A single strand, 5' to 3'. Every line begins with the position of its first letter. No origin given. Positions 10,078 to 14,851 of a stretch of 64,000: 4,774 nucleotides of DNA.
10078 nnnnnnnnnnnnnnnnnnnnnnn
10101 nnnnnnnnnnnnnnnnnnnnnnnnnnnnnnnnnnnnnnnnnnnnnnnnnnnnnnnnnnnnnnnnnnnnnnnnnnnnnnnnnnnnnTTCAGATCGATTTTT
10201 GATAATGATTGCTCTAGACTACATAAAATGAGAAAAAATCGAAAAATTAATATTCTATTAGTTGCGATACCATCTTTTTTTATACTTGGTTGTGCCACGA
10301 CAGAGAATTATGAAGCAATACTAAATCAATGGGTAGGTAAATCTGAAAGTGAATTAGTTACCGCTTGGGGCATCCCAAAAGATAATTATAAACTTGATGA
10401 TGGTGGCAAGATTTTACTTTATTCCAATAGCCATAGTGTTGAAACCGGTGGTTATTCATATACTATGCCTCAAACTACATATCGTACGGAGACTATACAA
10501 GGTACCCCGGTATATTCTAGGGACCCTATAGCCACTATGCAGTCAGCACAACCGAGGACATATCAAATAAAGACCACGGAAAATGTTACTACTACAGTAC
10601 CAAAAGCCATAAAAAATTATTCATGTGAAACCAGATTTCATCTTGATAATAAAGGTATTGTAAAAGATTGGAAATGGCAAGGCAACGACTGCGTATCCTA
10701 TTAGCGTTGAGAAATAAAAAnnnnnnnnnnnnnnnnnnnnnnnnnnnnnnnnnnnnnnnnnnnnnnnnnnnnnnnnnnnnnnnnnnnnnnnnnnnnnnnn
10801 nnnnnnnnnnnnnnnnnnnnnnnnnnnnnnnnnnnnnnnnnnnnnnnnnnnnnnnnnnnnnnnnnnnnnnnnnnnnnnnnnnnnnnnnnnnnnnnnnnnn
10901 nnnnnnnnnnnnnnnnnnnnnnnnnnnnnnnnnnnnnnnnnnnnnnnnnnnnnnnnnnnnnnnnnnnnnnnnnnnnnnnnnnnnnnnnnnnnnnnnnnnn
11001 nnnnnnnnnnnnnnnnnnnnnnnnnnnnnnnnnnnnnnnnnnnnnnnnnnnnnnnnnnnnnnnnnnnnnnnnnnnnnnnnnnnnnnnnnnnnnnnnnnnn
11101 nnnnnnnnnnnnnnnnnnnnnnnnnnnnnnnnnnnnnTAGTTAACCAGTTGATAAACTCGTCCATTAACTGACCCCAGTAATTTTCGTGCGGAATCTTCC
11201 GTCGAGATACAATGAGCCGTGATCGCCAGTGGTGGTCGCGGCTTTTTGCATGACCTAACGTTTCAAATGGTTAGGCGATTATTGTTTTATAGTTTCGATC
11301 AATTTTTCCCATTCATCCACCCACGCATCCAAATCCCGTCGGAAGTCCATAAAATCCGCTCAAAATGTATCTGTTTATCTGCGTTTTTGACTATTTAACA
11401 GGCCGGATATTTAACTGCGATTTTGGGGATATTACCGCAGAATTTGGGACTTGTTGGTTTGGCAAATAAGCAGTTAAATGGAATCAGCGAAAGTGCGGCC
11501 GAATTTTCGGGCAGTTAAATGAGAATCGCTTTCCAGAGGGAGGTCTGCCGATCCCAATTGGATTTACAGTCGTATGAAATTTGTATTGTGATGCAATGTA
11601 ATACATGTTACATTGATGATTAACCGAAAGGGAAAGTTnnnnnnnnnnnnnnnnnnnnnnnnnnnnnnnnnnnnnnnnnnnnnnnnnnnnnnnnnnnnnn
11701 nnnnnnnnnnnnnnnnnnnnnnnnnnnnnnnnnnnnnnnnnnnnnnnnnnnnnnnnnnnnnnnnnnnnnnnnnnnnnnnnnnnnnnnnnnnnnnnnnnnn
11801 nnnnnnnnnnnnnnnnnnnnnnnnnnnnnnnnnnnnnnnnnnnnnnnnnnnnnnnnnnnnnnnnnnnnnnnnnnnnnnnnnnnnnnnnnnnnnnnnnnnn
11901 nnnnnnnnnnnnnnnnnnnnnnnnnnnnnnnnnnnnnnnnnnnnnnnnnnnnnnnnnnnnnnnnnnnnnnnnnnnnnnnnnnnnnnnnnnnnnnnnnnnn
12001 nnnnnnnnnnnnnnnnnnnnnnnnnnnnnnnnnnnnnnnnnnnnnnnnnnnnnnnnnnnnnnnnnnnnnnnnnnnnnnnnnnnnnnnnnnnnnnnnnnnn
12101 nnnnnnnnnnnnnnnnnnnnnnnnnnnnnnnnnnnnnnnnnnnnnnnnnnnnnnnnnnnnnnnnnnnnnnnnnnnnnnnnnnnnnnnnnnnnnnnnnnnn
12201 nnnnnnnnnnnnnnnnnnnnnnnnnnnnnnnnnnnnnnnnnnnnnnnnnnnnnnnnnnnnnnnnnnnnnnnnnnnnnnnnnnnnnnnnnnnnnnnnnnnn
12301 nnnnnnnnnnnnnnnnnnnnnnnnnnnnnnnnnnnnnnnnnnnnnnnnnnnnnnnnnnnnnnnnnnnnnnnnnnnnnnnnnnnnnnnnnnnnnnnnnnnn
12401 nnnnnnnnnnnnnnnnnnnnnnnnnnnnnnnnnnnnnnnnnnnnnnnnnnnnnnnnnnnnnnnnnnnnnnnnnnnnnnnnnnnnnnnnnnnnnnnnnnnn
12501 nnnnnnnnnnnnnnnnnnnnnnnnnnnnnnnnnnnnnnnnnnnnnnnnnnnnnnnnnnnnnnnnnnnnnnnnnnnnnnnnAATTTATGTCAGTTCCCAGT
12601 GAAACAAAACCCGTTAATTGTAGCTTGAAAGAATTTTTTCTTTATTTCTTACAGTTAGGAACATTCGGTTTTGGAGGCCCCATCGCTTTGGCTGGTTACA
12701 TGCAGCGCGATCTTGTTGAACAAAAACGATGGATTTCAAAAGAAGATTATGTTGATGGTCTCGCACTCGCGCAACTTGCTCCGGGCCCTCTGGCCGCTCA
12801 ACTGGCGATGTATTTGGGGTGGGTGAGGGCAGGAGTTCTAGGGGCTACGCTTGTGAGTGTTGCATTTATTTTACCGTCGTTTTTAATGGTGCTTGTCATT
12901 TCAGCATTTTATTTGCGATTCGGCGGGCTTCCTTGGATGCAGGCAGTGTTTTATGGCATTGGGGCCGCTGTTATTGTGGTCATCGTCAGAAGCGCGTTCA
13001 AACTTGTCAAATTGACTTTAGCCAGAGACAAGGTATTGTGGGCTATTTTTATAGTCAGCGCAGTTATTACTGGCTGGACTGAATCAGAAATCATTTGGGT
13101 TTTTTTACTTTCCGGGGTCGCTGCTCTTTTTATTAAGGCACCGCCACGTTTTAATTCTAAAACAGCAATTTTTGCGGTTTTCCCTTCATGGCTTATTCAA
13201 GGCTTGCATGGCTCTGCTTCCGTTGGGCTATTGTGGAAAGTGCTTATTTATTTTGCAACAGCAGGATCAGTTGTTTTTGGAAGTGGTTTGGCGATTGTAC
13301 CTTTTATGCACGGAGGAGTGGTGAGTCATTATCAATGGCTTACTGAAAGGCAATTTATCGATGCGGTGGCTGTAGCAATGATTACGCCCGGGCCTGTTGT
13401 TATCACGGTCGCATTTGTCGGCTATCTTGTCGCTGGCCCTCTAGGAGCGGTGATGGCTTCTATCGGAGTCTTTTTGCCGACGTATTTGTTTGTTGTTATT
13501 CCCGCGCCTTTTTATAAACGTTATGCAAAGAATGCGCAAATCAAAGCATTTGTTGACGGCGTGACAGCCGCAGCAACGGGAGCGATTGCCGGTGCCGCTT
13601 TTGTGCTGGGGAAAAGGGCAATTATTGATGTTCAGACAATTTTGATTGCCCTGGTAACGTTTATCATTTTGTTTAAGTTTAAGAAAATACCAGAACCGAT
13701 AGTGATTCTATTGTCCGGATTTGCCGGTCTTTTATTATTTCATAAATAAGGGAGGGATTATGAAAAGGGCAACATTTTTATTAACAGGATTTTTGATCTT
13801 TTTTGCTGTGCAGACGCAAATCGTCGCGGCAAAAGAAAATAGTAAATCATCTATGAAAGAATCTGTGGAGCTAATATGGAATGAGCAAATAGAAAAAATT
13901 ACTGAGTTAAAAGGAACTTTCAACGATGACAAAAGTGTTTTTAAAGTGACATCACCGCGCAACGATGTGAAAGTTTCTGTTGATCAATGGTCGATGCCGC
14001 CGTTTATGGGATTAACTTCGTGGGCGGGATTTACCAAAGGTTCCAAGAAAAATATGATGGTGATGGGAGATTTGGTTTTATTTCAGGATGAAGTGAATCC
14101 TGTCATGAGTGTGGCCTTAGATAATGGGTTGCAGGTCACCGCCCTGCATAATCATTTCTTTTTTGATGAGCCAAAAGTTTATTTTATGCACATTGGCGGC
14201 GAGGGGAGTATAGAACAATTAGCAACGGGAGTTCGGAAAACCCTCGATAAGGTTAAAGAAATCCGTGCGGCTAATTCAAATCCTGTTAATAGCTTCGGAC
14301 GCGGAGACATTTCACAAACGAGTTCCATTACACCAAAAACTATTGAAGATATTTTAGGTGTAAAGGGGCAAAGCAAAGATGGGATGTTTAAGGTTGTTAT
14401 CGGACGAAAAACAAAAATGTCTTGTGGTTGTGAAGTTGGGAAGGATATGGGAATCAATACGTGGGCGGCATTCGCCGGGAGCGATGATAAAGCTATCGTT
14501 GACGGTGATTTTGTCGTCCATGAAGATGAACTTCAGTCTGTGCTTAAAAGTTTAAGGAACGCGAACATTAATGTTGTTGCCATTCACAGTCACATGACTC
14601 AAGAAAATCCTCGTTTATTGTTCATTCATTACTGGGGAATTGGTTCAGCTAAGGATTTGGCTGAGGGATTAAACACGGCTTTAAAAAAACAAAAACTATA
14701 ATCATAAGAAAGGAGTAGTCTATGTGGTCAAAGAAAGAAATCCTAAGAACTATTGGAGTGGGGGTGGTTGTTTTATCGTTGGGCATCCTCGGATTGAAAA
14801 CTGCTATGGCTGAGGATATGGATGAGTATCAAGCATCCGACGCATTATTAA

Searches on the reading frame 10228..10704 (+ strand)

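Call 10: search_protein_families(library=padloc, proteins=[window:10228-10704:+], max_evalue=0.01)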
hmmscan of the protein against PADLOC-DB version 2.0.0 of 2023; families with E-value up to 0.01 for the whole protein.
window:10228-10704:+ (158 aa): 0 families

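Call 11: search_protein_families(library=pfam, proteins=[window:10228-10704:+], max_evalue=0.01)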
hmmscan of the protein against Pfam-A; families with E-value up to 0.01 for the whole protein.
window:10228-10704:+ (158 aa): 0 families

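Call 82: search_protein_families(library=phrogs, proteins=[window:10228-10704:+], max_evalue=0.001)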
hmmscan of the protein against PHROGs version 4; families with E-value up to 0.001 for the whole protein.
window:10228-10704:+ (158 aa): 1 family
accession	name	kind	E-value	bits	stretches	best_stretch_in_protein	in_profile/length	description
phrog_3716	-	unknown function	1.1e-14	55.8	1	19-131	3-107/116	-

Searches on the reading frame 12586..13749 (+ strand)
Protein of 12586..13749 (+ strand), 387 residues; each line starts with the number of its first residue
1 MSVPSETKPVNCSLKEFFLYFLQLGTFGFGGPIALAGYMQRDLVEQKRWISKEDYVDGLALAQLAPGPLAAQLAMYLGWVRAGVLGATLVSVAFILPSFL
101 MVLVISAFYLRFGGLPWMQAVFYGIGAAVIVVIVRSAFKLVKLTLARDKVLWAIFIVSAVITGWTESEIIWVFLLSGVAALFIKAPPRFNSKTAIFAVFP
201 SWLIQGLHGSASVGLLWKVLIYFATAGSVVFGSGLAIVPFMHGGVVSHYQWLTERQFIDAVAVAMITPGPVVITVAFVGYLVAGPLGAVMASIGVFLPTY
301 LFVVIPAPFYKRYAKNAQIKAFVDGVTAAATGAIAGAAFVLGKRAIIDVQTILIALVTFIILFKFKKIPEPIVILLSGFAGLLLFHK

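Call 10: search_protein_families(library=padloc, proteins=[window:12586-13749:+], max_evalue=0.01)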
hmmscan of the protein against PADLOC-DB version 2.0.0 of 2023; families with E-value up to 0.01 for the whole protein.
window:12586-13749:+ (387 aa): 0 families

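Call 11: search_protein_families(library=pfam, proteins=[window:12586-13749:+], max_evalue=0.01)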
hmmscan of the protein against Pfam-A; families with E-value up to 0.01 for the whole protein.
window:12586-13749:+ (387 aa): 1 family
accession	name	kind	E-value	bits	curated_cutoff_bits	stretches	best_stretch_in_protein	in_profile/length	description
PF02417.20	Chromate_transp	-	2.4e-84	281.8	28.6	2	16-180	2-165/166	Chromate transporter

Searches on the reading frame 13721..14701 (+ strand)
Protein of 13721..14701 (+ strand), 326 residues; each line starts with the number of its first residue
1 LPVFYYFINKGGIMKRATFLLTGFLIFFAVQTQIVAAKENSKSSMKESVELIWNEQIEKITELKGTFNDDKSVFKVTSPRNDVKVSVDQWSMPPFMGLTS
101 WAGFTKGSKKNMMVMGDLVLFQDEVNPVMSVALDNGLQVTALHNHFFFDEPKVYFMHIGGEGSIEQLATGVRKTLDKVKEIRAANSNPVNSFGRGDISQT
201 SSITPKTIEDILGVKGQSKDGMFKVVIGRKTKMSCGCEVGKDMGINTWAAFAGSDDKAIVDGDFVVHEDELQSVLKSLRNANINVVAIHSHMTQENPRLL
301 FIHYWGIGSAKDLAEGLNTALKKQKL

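Call 61: search_protein_families(library=pfam, proteins=[window:13721-14701:+], max_evalue=0.00001)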
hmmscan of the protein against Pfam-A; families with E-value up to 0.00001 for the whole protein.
window:13721-14701:+ (326 aa): 1 family
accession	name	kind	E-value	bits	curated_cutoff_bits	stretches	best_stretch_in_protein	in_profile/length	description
PF07485.16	DUF1529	-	3.8e-79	262.8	25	2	56-176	2-120/121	Domain of Unknown Function (DUF1259)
